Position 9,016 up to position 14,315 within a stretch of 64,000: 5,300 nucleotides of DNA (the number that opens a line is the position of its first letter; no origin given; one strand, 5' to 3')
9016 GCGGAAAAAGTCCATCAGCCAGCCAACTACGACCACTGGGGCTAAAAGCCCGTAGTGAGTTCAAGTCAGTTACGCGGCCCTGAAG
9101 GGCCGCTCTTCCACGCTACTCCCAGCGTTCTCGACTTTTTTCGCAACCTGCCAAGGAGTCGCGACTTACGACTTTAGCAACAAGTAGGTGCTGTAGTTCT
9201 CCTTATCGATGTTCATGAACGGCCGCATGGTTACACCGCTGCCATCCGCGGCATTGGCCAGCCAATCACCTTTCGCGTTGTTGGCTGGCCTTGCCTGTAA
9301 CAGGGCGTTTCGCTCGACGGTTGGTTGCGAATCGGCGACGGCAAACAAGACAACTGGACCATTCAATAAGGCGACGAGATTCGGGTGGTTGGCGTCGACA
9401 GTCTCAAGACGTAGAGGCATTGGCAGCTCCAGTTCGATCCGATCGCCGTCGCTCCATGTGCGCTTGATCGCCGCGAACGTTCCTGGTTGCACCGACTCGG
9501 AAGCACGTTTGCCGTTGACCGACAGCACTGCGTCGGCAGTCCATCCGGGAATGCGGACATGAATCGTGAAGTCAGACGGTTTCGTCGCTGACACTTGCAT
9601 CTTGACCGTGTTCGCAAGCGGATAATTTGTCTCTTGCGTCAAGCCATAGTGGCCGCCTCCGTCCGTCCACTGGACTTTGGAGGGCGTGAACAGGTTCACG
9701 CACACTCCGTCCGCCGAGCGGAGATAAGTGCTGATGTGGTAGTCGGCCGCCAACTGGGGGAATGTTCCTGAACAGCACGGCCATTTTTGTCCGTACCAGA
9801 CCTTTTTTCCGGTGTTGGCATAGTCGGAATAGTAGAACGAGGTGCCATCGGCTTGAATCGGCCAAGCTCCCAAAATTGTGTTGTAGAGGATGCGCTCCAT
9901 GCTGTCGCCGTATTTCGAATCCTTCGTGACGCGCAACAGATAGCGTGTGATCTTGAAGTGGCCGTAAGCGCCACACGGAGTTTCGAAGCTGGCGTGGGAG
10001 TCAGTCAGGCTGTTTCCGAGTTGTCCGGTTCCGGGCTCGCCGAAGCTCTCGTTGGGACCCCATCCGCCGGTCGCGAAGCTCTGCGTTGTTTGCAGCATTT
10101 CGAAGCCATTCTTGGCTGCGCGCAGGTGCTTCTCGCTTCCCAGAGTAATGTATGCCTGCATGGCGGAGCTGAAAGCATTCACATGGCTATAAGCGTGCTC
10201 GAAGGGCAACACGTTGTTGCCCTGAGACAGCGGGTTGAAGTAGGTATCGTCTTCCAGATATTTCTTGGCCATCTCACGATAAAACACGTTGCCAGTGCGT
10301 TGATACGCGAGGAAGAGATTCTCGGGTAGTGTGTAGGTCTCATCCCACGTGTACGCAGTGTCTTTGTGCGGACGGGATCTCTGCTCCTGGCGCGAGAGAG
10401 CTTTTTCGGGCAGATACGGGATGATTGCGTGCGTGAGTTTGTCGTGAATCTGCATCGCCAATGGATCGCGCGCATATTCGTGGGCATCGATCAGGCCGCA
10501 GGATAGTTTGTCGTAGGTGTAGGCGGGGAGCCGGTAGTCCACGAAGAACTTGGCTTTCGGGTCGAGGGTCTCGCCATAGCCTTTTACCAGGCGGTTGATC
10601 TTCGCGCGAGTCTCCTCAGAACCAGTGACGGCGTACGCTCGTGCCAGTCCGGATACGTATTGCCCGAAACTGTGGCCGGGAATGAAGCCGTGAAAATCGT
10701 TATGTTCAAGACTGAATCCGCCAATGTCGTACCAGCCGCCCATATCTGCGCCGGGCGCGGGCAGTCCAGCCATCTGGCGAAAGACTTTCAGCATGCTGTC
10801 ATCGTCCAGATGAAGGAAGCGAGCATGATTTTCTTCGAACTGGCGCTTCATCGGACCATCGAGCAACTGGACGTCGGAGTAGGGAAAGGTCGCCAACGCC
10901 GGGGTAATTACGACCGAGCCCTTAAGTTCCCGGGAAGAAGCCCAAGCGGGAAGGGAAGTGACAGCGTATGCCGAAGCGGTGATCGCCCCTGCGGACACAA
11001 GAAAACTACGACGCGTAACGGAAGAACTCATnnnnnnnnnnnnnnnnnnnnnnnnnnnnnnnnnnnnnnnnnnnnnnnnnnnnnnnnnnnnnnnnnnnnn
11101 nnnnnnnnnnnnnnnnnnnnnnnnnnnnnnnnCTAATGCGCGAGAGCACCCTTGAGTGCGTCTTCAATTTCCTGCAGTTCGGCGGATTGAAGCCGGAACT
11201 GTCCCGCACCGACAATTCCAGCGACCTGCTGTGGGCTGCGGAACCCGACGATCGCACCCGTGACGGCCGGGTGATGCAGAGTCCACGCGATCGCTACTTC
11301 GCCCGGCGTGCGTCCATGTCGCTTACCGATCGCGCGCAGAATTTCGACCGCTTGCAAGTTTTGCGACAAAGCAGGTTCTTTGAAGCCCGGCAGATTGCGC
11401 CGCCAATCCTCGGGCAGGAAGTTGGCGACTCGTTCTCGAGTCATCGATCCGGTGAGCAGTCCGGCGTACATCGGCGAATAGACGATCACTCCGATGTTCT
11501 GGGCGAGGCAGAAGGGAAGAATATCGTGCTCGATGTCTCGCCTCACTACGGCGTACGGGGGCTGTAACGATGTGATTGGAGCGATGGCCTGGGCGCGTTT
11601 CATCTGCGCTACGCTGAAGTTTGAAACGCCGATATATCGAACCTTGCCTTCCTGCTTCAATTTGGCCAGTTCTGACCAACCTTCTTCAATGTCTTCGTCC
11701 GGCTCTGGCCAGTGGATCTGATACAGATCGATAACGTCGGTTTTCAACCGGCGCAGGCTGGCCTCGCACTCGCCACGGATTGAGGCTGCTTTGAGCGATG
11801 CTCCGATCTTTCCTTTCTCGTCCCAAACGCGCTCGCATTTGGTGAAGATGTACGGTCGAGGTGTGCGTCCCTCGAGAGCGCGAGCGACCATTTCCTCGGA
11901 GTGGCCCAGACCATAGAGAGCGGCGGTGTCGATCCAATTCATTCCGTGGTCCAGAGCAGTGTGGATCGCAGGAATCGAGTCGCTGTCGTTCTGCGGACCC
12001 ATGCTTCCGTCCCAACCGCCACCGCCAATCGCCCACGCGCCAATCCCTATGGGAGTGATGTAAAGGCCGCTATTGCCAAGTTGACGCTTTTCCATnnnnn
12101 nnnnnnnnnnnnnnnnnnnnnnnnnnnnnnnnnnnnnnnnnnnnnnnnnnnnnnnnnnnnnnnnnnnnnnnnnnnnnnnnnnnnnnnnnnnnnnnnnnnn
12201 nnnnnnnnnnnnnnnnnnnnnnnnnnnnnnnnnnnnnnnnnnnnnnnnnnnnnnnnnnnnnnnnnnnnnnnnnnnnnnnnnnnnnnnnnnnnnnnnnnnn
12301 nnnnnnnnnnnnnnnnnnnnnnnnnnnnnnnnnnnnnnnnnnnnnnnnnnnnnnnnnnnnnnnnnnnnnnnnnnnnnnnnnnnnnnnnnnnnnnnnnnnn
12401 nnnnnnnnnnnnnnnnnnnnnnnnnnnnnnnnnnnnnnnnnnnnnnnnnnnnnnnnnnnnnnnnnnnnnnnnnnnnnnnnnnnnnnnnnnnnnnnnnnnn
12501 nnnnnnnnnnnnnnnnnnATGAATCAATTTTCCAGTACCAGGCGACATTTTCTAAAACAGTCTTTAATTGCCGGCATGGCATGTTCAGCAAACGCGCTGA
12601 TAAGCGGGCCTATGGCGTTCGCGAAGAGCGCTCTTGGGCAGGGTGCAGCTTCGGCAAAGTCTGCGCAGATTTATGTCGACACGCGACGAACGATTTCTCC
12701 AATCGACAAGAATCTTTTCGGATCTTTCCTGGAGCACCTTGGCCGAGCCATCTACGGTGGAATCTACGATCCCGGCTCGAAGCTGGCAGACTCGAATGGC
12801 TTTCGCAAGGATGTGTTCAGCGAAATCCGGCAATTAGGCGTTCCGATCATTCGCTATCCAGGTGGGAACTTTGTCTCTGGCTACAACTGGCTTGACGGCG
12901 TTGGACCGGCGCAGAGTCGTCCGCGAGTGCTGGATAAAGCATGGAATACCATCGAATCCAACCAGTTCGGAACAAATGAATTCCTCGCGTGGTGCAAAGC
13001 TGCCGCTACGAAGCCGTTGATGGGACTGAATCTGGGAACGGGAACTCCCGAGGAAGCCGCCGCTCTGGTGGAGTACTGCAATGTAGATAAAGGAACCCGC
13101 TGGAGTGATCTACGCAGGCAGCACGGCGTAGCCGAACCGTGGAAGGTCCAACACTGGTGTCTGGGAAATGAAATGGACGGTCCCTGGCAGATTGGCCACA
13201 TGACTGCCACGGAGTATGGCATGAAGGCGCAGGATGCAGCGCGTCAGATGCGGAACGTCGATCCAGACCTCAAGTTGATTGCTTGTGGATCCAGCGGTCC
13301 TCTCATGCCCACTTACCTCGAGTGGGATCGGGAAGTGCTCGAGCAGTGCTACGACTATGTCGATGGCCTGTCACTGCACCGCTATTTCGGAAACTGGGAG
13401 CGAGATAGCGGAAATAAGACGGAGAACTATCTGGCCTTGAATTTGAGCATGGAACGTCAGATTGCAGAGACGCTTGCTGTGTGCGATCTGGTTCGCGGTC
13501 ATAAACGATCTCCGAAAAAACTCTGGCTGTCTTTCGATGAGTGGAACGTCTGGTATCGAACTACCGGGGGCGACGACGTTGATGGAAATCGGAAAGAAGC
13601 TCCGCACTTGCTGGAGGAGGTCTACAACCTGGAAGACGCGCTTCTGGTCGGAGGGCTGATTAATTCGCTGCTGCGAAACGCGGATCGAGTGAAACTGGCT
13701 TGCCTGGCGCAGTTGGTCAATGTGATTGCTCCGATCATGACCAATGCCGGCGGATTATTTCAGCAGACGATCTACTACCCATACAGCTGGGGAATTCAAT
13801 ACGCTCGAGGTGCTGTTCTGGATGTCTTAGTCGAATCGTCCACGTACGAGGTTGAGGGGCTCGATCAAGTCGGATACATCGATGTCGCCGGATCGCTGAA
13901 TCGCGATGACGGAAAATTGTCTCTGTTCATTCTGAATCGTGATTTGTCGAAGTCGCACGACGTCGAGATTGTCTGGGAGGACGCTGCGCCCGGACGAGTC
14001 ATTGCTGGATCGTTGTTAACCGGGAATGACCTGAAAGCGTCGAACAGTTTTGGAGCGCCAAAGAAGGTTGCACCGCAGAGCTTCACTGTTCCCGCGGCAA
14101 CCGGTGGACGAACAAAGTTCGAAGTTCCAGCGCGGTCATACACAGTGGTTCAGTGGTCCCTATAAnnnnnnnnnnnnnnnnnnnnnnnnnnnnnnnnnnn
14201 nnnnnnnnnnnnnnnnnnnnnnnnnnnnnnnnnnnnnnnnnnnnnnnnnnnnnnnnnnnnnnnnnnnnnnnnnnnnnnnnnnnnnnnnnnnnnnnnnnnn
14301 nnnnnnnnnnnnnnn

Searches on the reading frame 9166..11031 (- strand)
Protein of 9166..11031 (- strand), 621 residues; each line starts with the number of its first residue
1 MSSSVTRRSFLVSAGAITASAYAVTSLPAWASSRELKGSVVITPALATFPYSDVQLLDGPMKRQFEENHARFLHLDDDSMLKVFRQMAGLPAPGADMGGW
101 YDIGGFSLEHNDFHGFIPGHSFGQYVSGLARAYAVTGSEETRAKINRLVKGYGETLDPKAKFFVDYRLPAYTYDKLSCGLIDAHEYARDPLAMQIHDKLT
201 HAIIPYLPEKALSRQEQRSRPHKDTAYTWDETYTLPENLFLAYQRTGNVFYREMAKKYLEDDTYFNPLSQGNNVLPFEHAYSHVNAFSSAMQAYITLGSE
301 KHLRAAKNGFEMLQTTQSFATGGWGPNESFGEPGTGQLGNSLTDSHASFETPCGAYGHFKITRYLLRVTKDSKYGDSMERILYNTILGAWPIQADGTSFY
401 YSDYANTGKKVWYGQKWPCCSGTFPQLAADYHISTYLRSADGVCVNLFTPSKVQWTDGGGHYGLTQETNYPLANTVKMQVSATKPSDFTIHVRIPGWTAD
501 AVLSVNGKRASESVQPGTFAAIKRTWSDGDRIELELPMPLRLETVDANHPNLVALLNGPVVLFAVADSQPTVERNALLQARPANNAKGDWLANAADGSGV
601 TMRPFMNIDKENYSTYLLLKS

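Call 4: search_protein_families(library=pfam, proteins=[window:9166-11031:-], max_evalue=0.01)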
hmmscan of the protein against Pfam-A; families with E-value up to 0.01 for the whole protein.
window:9166-11031:- (621 aa): 2 families
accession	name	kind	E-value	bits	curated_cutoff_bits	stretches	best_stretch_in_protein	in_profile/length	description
PF07944.18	Beta-AFase-like_GH127_cat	-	2.9e-43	148.8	24.9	1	53-430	1-373/376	Beta-L-arabinofuranosidase, GH127 catalytic domain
PF20736.2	Glyco_hydro127M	-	2e-27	95.6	24.2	1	443-538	2-95/95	Beta-L-arabinofuranosidase, GH127 middle domain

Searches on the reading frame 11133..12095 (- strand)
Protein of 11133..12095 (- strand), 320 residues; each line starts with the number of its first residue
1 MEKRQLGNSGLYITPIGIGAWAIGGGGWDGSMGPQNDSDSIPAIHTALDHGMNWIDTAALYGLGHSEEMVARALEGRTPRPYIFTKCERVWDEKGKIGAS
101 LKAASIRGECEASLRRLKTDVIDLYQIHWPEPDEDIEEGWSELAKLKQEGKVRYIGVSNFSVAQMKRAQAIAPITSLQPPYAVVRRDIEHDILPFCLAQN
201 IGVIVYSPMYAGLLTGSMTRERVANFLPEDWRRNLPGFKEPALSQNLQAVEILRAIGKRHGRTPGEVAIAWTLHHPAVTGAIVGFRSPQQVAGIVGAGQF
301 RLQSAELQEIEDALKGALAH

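Call 4: search_protein_families(library=pfam, proteins=[window:11133-12095:-], max_evalue=0.01)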
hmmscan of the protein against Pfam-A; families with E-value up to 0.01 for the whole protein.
window:11133-12095:- (320 aa): 1 family
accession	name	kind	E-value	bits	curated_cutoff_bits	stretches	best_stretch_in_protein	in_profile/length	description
PF00248.27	Aldo_ket_red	-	1.6e-83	280.6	24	1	15-313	1-289/291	Aldo/keto reductase family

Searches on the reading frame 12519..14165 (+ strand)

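Call 4: search_protein_families(library=pfam, proteins=[window:12519-14165:+], max_evalue=0.01)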
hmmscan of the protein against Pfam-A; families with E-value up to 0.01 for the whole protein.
window:12519-14165:+ (548 aa): 2 families
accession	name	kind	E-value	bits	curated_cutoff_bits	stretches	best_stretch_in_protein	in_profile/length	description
PF06964.18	Alpha-L-AF_C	-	2.8e-44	151.7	27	1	340-540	1-165/165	Alpha-L-arabinofuranosidase C-terminal domain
PF22848.2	ASD1_dom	-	0.0099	15.9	22.2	0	111-174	11-79/239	Alpha-L-arabinofuranosidase 1 domain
